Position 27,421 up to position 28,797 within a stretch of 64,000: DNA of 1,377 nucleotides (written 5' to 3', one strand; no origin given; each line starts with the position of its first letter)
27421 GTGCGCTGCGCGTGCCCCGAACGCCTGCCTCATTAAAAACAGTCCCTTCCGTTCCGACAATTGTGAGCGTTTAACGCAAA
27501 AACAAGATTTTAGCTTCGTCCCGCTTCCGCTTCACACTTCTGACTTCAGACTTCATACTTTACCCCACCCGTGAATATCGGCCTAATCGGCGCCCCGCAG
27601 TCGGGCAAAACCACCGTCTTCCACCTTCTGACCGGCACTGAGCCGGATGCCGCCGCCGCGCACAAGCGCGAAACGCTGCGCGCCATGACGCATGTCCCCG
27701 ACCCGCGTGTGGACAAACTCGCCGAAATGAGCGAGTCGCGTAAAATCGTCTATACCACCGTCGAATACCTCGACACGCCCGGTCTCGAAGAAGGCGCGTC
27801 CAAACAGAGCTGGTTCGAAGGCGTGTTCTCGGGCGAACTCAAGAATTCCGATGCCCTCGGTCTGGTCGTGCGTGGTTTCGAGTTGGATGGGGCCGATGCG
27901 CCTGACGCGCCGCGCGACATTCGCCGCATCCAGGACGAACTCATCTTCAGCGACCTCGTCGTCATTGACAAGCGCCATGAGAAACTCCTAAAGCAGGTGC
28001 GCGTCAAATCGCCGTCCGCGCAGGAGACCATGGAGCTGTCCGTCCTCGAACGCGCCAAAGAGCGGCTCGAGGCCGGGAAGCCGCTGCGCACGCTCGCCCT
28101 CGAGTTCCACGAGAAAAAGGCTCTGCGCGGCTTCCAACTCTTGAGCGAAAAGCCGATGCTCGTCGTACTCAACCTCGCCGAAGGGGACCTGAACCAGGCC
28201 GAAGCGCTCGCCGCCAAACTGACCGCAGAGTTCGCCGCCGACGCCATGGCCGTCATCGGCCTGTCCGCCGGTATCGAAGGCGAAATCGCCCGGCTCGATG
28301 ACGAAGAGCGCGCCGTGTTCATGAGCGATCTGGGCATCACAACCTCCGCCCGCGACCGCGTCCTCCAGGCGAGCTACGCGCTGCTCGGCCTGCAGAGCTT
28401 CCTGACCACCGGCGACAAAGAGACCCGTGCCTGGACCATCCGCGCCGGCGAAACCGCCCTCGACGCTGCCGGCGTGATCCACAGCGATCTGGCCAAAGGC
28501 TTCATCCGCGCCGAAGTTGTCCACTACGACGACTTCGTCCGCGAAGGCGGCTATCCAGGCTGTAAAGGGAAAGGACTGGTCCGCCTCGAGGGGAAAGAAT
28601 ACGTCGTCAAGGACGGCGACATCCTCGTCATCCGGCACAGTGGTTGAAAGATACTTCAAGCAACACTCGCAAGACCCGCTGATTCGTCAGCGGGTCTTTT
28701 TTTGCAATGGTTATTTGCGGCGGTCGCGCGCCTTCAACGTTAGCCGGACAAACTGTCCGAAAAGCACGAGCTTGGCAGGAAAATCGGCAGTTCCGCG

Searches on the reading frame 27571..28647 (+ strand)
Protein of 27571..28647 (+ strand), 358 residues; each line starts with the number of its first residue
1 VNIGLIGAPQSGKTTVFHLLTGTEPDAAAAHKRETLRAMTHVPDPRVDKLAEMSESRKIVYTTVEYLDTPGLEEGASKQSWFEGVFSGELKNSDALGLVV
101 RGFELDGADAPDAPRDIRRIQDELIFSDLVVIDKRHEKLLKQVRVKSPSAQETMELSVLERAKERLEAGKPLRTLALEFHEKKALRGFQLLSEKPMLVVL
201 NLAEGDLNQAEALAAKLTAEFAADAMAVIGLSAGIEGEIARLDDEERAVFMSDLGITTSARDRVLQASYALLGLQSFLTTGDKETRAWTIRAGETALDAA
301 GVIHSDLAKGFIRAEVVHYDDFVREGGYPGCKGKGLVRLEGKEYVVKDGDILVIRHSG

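Call 37: search_protein_families(library=pfam, proteins=[window:27571-28647:+], max_evalue=0.001)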
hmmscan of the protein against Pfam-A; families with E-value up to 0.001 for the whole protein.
window:27571-28647:+ (358 aa): 3 families
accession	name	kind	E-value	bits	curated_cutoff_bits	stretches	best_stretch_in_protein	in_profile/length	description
PF06071.19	YchF-GTPase_C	-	6.4e-33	113.2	27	1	274-356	1-83/84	Protein of unknown function (DUF933)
PF01926.29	MMR_HSR1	-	1.8e-06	28.5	21.9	1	3-103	2-85/113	50S ribosome-binding GTPase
PF02824.27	TGS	-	3.2e-05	24.3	22.2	1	290-354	13-58/60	TGS domain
